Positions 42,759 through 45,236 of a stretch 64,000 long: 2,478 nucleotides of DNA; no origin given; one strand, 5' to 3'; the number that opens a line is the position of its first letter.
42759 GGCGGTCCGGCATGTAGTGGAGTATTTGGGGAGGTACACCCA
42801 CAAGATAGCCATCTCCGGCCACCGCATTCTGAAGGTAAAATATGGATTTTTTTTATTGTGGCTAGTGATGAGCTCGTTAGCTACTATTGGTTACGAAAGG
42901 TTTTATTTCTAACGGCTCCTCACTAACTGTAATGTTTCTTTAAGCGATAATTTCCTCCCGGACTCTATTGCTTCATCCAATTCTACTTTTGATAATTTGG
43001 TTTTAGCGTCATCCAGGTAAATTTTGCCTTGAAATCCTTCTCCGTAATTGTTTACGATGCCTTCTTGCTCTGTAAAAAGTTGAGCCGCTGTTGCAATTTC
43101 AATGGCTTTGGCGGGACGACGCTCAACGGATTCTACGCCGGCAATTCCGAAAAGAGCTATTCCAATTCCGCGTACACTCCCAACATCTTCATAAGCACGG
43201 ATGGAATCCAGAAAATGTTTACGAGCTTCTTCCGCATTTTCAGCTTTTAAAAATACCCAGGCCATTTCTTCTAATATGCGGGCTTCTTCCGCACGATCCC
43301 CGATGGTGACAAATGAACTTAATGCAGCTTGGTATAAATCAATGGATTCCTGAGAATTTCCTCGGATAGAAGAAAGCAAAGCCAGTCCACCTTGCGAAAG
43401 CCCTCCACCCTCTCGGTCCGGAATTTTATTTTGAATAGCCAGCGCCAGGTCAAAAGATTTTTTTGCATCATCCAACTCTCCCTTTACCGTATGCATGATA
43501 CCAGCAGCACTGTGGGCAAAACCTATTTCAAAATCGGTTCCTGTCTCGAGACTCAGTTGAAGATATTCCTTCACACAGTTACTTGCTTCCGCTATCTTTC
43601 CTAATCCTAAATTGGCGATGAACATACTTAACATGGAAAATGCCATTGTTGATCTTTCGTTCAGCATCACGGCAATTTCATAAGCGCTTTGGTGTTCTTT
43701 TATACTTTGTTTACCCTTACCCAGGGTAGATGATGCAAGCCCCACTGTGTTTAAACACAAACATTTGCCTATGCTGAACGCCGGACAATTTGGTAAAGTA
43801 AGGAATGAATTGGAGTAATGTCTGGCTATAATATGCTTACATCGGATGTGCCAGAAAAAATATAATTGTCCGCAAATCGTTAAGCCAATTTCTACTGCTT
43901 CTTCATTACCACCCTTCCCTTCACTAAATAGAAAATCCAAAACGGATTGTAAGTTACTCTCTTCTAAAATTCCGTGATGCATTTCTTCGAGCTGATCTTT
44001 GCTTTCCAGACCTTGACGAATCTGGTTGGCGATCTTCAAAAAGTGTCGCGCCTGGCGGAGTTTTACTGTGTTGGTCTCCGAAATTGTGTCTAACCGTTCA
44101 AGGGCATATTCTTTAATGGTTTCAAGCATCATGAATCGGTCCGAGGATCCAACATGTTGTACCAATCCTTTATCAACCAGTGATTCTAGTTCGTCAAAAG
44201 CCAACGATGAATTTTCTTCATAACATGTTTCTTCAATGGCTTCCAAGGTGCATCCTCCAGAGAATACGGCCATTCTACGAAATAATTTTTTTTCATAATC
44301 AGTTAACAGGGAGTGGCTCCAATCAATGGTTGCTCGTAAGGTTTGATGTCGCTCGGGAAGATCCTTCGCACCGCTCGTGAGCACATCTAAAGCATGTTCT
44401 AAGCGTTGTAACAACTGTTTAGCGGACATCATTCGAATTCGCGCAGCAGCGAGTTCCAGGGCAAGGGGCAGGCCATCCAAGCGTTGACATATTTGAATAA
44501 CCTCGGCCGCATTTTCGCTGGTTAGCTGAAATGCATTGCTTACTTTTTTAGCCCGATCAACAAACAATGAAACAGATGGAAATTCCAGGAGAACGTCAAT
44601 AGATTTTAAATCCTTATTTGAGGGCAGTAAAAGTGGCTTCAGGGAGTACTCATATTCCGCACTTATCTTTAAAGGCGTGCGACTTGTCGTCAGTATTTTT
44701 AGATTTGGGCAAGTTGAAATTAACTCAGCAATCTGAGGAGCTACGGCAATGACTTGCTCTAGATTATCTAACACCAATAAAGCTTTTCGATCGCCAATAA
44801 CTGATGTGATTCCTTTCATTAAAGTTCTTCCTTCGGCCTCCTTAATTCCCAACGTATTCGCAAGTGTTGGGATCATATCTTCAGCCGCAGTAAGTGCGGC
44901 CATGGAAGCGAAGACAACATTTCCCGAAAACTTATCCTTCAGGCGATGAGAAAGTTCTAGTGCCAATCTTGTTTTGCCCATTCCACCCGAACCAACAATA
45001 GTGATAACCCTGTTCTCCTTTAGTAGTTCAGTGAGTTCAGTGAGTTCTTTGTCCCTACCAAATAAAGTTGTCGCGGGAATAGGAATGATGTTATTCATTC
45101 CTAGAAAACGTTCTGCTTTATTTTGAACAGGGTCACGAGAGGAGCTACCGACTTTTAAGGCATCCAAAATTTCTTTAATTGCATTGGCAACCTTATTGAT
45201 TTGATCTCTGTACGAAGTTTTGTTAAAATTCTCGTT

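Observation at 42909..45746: Stand-alone TIR-NB-ARC-TPR STAND NTPase: candidate single-gene immune or abortive-infection sensor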

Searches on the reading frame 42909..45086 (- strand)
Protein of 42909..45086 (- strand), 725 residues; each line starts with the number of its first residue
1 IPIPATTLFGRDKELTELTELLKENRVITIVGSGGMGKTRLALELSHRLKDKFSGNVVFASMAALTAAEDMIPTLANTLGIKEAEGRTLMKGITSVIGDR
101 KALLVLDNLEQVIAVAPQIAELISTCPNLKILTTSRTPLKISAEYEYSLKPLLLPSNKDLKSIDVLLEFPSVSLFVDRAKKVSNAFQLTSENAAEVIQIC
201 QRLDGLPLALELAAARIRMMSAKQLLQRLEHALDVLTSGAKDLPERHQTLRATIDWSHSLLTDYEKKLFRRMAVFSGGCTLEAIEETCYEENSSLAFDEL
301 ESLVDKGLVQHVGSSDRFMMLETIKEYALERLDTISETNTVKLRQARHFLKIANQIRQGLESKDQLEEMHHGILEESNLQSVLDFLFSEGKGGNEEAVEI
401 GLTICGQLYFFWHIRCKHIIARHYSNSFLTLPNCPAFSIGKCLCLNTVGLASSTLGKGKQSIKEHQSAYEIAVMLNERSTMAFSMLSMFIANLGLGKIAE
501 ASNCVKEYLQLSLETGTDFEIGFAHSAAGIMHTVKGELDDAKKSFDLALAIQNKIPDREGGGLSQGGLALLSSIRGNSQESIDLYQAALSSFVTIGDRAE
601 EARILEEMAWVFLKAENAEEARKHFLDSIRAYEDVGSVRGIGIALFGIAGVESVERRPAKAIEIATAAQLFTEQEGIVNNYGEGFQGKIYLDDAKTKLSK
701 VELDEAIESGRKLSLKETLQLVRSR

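Call 61: search_solved_structures(query=window:42909-45086:-, max_evalue=0.001)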
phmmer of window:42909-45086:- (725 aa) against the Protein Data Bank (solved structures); distinct sequences matched with E-value up to 0.001: 2.
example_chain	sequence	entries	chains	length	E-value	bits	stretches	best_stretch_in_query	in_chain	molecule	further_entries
8k60_I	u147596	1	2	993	1.1e-06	30.7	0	27-328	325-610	Regulatory protein AfsR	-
8jke_I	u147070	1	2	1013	5.6e-06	28.3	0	27-328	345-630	Regulatory protein AfsR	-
